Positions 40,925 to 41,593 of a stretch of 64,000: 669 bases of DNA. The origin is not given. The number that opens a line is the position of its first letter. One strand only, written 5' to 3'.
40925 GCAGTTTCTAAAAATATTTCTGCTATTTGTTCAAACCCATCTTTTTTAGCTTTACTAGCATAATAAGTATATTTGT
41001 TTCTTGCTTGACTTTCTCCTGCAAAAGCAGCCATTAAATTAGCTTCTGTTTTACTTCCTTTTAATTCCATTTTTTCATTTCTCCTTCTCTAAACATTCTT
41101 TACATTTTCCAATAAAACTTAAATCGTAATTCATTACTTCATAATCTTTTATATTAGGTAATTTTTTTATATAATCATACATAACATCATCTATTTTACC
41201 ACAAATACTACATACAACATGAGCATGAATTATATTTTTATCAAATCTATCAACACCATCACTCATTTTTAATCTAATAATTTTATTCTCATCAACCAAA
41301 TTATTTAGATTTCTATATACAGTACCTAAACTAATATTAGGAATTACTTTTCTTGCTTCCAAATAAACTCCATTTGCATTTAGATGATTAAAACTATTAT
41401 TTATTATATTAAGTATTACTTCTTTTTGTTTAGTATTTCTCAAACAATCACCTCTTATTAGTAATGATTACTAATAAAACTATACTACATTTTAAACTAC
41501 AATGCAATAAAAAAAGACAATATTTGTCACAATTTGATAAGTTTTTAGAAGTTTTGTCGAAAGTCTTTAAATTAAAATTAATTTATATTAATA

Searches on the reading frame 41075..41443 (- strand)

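Call 65: search_protein_families(library=pfam, proteins=[window:41075-41443:-], max_evalue=0.001)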
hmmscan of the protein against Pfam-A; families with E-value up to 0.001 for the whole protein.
window:41075-41443:- (122 aa): 1 family
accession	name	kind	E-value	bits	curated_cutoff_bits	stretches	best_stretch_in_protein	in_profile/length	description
PF01475.25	FUR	-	4.5e-23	82.1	23.1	1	1-97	4-103/121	Ferric uptake regulator family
